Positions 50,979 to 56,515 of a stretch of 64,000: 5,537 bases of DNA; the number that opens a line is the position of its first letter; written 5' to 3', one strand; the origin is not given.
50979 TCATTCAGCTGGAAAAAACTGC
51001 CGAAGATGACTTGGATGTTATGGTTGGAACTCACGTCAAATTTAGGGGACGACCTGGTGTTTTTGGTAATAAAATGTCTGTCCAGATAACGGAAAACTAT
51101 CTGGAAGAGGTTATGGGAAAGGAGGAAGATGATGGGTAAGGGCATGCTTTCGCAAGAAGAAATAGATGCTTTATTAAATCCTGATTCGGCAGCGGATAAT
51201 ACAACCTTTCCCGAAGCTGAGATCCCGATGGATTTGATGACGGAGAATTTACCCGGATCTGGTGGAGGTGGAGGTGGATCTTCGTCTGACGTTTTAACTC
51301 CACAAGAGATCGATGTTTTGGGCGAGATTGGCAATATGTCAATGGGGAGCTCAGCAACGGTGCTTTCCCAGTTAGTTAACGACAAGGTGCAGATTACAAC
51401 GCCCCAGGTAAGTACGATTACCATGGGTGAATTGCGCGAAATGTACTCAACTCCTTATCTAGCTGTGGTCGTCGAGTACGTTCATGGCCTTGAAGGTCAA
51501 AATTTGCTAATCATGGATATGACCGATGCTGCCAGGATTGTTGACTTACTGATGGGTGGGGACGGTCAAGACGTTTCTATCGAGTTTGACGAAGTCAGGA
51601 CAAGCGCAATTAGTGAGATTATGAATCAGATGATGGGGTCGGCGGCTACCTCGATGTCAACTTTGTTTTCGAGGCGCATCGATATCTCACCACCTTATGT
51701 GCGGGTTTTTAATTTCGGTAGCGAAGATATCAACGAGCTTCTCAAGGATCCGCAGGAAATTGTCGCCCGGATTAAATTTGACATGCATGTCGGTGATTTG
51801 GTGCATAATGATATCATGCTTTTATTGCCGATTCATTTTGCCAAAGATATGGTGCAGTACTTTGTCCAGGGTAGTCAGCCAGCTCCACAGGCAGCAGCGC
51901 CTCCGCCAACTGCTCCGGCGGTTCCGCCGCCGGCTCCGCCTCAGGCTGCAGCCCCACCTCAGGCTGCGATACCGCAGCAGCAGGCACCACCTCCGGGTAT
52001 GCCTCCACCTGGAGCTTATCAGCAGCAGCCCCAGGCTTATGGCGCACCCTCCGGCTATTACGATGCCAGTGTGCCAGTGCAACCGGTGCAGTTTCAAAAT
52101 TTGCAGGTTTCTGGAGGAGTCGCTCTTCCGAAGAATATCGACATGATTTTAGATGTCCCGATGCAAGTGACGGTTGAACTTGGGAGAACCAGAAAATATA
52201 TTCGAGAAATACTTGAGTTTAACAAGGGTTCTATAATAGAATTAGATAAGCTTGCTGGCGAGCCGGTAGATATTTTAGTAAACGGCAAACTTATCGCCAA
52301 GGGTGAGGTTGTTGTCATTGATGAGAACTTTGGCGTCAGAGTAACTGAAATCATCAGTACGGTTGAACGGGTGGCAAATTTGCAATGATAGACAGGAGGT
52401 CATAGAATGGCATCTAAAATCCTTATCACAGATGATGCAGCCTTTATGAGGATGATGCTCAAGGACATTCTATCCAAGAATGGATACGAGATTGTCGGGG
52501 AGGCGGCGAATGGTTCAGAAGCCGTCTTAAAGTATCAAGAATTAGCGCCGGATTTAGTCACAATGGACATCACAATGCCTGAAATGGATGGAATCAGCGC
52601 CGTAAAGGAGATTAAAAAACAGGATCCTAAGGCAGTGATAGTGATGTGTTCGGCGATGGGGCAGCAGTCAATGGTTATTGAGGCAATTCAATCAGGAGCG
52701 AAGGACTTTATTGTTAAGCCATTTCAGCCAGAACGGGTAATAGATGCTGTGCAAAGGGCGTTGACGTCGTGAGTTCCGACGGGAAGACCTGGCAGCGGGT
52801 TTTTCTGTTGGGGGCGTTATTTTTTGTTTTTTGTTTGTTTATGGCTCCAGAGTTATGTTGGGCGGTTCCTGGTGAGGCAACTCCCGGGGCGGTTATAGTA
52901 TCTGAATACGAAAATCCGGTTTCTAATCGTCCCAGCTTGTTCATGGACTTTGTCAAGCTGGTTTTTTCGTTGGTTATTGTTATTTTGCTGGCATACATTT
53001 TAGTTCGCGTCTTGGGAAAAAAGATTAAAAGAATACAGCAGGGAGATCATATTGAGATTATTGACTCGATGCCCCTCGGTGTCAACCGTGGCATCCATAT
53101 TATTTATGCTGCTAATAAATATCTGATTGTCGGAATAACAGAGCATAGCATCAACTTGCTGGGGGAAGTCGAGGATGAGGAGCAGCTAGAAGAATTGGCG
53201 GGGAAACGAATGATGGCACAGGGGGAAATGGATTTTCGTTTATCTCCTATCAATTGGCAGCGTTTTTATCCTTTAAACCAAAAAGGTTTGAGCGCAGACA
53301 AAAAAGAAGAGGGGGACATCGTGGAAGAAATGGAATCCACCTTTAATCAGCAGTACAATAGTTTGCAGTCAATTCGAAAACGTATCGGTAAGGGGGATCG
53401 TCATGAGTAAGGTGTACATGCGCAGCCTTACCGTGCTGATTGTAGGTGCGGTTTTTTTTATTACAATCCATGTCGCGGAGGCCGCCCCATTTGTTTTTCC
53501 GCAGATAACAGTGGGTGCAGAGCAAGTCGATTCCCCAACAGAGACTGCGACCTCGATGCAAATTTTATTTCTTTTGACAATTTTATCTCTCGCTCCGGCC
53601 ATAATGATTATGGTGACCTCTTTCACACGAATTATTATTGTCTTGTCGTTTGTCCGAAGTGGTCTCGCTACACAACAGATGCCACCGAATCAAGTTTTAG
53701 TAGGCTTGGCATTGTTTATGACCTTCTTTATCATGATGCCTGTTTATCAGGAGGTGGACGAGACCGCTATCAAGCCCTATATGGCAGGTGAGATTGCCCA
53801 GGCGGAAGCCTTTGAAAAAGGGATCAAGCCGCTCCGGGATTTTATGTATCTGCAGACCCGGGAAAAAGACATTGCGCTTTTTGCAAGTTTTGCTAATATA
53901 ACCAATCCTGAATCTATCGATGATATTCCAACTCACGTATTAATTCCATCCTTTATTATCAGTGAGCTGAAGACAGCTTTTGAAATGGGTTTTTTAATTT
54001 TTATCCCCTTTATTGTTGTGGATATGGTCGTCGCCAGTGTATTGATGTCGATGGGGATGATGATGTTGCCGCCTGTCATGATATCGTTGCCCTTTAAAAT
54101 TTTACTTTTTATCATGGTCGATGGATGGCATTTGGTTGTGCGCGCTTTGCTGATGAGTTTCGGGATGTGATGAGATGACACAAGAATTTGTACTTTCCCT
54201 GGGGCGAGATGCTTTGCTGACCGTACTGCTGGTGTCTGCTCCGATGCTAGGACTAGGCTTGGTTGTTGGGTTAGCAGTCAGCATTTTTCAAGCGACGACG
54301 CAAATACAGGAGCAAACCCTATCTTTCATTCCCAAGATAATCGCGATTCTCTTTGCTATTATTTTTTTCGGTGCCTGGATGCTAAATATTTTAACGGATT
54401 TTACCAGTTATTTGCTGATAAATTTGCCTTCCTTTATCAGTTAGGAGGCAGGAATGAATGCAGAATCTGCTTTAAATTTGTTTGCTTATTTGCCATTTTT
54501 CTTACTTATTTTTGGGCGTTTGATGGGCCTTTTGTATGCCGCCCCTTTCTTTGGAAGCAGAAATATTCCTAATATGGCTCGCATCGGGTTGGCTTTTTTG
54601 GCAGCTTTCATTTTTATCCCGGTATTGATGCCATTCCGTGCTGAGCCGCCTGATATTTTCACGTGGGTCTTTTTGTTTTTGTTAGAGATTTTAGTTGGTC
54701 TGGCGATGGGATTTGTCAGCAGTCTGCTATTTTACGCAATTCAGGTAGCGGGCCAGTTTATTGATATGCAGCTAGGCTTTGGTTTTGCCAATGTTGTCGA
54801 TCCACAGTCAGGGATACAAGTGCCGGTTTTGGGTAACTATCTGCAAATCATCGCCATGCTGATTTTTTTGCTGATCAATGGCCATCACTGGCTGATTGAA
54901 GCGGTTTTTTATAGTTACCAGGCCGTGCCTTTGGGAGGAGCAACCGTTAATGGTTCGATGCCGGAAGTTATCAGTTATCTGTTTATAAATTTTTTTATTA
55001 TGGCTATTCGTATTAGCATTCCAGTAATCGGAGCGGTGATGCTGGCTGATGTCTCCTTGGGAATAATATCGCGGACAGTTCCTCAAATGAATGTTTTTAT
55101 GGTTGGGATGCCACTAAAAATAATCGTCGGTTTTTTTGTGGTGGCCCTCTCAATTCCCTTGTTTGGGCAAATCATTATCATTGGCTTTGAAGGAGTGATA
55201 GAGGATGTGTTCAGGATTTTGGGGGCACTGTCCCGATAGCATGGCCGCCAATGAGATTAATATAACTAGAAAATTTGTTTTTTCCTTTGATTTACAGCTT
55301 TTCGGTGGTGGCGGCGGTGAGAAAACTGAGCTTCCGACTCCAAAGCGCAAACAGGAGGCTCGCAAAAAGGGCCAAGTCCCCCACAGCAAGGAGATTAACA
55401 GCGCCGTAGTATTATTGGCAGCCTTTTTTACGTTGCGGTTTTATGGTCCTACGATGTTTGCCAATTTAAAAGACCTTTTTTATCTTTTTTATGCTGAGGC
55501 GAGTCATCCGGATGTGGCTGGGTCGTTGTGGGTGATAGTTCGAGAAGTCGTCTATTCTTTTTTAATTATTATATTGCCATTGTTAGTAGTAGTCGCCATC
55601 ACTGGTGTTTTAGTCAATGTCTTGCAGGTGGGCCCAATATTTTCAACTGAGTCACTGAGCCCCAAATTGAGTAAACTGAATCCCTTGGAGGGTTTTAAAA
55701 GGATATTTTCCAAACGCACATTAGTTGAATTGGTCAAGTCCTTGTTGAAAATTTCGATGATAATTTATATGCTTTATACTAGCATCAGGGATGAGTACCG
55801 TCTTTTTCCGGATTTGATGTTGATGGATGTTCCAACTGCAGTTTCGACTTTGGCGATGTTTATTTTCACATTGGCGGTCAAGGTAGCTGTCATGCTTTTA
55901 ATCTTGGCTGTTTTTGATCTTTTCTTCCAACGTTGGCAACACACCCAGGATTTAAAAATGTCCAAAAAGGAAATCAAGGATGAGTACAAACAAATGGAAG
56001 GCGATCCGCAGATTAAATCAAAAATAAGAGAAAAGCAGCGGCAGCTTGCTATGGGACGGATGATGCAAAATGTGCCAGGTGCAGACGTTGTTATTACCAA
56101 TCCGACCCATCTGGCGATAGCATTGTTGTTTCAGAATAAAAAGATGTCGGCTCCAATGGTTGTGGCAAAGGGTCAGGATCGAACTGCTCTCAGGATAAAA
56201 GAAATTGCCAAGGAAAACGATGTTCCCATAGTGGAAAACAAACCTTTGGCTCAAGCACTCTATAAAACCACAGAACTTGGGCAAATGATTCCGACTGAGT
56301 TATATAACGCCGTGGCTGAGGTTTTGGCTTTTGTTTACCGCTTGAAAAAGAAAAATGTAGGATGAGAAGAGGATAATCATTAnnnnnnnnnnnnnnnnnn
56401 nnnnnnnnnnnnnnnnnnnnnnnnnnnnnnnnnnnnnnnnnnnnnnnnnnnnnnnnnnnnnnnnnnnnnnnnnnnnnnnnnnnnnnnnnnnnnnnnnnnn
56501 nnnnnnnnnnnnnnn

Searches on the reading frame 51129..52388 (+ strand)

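Call 63: search_protein_families(library=pfam, proteins=[window:51129-52388:+], max_evalue=0.00001)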
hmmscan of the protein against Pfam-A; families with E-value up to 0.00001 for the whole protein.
window:51129-52388:+ (419 aa): 4 families
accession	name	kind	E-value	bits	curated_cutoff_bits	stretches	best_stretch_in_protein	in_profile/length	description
PF04509.17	CheC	-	4.5e-28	97.4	22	2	158-189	3-34/38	CheC-like family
PF01052.25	FliMN_C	-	4.2e-26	91.1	23.8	1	339-409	2-72/73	Type III flagellar switch regulator (C-ring) FliN C-term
PF13690.11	CheX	-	9.3e-10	38.9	27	0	113-191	3-72/94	Chemotaxis phosphatase CheX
PF02154.20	FliM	-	3.9e-09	37.1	27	1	76-235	29-182/192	Flagellar motor switch protein FliM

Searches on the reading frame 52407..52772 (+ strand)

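Call 63: search_protein_families(library=pfam, proteins=[window:52407-52772:+], max_evalue=0.00001)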
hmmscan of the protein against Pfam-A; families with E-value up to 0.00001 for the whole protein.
window:52407-52772:+ (121 aa): 1 family
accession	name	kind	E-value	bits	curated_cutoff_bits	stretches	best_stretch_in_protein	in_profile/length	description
PF00072.30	Response_reg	-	6.5e-32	110.4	30.2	1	5-116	1-111/111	Response regulator receiver domain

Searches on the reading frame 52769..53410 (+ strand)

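Call 19: search_protein_families(library=pfam, proteins=[window:52769-53410:+], max_evalue=0.0001)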
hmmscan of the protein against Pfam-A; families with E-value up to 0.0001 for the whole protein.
window:52769-53410:+ (213 aa): 1 family
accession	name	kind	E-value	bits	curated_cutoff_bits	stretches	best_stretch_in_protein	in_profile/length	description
PF04347.18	FliO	-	2.4e-12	47.2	22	1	77-144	2-71/91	Flagellar biosynthesis protein, FliO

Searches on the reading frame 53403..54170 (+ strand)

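Call 19: search_protein_families(library=pfam, proteins=[window:53403-54170:+], max_evalue=0.0001)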
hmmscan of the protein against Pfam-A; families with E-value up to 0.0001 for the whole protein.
window:53403-54170:+ (255 aa): 1 family
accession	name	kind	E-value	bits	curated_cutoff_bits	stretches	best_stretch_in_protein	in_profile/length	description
PF00813.25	FliP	-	3.3e-84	282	26.9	1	57-249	1-191/191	FliP family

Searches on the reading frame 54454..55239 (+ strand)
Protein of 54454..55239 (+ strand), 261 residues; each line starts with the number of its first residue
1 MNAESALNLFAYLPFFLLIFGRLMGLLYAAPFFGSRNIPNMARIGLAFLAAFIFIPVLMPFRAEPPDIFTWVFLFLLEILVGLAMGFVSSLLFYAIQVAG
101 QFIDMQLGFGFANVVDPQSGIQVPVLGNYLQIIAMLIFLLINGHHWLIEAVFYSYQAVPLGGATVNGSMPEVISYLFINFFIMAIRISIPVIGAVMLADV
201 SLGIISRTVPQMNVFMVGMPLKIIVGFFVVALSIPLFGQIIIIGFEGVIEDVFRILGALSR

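Call 19: search_protein_families(library=pfam, proteins=[window:54454-55239:+], max_evalue=0.0001)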
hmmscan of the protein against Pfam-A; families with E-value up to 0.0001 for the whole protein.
window:54454-55239:+ (261 aa): 1 family
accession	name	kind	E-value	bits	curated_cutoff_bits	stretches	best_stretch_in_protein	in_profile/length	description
PF01311.25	Bac_export_1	-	1.1e-70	238.3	27.8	1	15-241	3-223/230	Bacterial export proteins, family 1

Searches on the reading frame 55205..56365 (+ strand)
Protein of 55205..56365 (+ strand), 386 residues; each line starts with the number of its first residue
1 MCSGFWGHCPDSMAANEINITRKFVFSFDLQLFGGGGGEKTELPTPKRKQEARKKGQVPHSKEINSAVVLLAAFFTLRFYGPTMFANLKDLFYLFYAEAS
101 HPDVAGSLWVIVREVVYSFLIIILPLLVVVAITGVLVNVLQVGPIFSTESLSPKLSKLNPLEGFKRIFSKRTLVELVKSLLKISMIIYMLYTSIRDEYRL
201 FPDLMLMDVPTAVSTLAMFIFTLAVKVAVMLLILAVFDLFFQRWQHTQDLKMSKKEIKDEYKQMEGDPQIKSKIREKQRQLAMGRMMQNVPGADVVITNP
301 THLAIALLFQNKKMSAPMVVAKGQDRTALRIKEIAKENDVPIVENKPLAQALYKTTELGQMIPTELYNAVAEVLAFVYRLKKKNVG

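Call 19: search_protein_families(library=pfam, proteins=[window:55205-56365:+], max_evalue=0.0001)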
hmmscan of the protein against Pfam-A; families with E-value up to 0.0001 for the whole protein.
window:55205-56365:+ (386 aa): 1 family
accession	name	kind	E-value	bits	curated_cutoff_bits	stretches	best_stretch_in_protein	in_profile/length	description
PF01312.24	Bac_export_2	-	2e-135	451.8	24.4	1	38-377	1-335/335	FlhB HrpN YscU SpaS Family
